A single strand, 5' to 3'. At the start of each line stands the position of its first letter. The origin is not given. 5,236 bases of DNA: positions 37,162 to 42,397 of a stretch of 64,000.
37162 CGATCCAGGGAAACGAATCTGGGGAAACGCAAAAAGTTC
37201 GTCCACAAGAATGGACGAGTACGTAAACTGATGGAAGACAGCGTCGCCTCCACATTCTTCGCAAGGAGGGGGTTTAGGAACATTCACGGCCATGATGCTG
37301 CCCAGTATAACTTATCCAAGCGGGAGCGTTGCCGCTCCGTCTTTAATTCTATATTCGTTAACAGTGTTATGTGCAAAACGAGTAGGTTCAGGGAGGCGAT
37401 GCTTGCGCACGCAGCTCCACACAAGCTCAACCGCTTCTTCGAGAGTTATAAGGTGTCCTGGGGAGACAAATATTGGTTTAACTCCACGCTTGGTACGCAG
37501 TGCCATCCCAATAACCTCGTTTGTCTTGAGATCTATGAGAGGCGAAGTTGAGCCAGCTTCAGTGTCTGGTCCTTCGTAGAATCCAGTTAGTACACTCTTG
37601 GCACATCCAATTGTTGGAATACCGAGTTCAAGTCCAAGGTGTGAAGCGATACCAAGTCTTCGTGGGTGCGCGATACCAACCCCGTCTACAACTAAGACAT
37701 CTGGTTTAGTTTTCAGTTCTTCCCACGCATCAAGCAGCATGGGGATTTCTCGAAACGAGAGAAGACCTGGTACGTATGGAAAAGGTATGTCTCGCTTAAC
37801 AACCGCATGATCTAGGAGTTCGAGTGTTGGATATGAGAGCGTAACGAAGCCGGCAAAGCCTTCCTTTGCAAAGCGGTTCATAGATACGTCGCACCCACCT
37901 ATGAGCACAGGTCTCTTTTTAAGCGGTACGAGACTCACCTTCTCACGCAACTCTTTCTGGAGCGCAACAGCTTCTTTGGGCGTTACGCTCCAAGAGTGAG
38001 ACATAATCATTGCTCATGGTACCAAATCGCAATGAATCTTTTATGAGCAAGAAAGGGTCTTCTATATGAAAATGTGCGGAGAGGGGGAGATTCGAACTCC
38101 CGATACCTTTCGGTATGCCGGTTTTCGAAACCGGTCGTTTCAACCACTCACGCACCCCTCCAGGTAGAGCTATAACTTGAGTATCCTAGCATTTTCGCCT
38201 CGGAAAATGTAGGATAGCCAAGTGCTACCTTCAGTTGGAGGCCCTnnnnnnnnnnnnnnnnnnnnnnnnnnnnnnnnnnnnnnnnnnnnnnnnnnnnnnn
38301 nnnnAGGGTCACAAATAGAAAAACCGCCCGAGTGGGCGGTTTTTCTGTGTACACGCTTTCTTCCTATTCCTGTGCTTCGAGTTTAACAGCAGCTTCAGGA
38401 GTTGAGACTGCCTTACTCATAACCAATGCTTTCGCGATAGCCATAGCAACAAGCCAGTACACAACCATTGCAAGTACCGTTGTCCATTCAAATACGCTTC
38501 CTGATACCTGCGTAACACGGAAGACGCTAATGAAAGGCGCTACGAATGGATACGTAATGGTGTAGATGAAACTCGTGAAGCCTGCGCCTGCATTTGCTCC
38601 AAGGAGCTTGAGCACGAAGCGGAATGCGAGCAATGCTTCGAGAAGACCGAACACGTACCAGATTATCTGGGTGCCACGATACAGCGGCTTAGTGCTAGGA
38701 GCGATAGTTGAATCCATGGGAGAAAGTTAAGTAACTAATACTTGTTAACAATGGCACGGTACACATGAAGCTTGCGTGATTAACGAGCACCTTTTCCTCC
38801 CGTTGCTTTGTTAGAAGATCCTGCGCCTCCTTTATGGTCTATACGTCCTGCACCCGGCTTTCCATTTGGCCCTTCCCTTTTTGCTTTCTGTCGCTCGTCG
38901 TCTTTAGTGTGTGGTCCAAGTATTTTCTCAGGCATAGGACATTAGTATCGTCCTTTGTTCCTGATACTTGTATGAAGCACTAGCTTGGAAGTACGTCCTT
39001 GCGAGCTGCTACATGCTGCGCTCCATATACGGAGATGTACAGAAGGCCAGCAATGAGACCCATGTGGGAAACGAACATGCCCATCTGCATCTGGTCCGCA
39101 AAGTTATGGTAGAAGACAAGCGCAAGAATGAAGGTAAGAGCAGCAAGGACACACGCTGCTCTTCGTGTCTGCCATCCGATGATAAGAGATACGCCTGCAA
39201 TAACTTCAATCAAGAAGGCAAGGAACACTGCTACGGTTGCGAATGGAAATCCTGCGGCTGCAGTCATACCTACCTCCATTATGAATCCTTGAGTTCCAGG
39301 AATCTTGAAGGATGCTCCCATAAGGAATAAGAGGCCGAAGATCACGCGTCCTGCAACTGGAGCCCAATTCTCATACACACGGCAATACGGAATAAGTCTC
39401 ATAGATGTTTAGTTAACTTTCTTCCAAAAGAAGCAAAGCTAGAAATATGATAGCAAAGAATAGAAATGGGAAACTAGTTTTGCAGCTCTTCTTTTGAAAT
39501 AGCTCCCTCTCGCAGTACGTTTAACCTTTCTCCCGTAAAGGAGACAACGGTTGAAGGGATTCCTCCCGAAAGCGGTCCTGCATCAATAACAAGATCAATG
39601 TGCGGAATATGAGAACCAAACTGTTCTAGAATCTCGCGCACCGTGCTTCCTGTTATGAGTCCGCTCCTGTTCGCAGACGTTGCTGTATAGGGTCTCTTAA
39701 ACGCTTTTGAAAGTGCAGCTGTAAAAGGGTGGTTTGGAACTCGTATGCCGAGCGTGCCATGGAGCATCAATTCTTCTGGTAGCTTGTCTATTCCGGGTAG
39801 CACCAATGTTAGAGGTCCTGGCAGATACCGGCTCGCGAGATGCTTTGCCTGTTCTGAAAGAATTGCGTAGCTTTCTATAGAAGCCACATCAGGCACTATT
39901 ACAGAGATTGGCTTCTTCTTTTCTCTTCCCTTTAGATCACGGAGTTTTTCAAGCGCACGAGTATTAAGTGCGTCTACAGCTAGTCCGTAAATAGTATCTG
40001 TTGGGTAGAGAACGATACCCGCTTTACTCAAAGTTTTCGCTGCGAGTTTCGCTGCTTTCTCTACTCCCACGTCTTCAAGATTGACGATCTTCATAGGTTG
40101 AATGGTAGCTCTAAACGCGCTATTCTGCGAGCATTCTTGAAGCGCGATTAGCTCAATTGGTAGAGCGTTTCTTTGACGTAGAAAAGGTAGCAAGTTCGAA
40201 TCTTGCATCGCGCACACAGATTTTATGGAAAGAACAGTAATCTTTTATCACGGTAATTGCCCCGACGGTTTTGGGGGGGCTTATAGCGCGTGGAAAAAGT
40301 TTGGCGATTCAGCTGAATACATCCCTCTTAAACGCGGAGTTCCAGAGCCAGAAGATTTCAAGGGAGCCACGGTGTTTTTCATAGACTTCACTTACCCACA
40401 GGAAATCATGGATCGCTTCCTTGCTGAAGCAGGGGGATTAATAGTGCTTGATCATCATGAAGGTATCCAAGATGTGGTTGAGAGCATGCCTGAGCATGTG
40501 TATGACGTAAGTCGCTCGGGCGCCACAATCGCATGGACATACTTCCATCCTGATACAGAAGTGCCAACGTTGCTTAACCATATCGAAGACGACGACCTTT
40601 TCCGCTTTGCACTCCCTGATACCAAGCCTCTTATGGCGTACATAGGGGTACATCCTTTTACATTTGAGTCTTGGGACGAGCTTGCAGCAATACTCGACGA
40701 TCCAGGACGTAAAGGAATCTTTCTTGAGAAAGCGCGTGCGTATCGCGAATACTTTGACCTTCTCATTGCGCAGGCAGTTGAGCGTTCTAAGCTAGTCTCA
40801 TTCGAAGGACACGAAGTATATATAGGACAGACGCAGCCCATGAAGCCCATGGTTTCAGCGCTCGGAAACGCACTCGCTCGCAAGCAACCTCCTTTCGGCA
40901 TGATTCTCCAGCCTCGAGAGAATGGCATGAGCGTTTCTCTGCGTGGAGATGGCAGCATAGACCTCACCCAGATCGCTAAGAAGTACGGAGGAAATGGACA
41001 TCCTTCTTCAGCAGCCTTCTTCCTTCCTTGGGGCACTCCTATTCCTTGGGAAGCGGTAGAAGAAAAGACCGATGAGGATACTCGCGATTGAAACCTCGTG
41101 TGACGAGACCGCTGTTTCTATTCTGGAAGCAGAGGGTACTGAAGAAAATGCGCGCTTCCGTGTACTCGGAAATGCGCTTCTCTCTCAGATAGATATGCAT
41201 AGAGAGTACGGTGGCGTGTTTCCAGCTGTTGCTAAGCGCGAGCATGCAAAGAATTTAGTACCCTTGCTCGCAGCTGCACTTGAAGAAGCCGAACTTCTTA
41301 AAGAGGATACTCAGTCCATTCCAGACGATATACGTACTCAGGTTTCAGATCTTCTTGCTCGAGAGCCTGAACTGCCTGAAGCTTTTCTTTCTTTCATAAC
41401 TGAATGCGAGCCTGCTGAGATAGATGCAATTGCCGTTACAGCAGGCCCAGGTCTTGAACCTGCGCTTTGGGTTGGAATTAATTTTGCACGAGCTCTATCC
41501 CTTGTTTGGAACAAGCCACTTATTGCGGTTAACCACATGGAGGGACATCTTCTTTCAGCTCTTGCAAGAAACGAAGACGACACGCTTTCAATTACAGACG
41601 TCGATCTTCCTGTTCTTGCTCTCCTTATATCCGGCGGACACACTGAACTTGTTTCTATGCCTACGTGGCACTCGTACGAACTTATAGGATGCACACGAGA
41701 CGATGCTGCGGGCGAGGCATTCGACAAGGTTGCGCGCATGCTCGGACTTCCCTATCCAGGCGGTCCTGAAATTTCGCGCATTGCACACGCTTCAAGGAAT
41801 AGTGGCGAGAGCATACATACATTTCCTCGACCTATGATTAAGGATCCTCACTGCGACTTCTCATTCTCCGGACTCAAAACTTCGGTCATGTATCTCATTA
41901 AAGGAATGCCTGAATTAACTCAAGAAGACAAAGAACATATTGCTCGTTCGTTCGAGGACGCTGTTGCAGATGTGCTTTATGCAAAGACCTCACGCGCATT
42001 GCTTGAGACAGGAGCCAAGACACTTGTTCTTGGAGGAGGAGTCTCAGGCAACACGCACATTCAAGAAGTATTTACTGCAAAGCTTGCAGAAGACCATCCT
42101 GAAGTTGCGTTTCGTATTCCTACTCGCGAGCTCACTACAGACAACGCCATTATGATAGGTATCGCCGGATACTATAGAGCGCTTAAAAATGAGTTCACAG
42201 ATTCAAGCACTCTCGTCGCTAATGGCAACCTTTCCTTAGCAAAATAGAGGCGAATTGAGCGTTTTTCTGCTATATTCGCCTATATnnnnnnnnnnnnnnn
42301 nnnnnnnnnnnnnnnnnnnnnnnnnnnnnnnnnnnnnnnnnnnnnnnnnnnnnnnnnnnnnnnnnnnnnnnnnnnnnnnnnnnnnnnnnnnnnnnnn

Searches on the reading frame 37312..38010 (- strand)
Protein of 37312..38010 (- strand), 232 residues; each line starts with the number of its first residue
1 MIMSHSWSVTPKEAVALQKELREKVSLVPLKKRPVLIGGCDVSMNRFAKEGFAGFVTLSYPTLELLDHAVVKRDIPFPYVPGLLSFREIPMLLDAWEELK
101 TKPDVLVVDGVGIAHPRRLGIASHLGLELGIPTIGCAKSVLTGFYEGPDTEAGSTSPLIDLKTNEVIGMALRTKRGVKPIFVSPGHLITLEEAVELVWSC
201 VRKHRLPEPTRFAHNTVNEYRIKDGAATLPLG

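Call 25: search_protein_families(library=pfam, proteins=[window:37312-38010:-], max_evalue=0.0001)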
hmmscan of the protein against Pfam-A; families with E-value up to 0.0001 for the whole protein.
window:37312-38010:- (232 aa): 1 family
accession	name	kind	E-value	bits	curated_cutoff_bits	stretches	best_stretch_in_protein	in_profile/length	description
PF04493.20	Endonuclease_5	-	6.2e-72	241.9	23.4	1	20-214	2-197/198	Endonuclease V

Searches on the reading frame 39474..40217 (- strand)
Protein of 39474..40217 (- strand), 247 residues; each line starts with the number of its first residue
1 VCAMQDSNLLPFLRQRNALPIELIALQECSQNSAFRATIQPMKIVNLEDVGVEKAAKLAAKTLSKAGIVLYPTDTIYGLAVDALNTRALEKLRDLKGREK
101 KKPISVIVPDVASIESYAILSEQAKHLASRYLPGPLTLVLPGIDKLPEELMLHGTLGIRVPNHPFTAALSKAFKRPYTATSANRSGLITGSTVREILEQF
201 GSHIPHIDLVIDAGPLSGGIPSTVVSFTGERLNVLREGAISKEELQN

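Call 25: search_protein_families(library=pfam, proteins=[window:39474-40217:-], max_evalue=0.0001)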
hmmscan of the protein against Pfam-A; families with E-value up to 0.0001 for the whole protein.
window:39474-40217:- (247 aa): 1 family
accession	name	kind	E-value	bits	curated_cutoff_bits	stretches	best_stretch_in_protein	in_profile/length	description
PF01300.24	Sua5_yciO_yrdC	-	7.2e-49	166.1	25.1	1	62-238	2-178/178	Telomere recombination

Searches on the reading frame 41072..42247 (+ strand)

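Call 25: search_protein_families(library=pfam, proteins=[window:41072-42247:+], max_evalue=0.0001)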
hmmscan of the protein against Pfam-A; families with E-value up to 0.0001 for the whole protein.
window:41072-42247:+ (391 aa): 2 families
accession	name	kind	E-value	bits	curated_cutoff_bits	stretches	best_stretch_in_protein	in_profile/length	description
PF00814.31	TsaD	-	2.2e-79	267.3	24.8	2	111-363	45-263/264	tRNA N6-adenosine threonylcarbamoyltransferase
PF22521.2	HypF_C_2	-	4.7e-06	27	27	1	276-347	153-226/241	Carbamoyltransferase, Kae1-like Domain, second subdomain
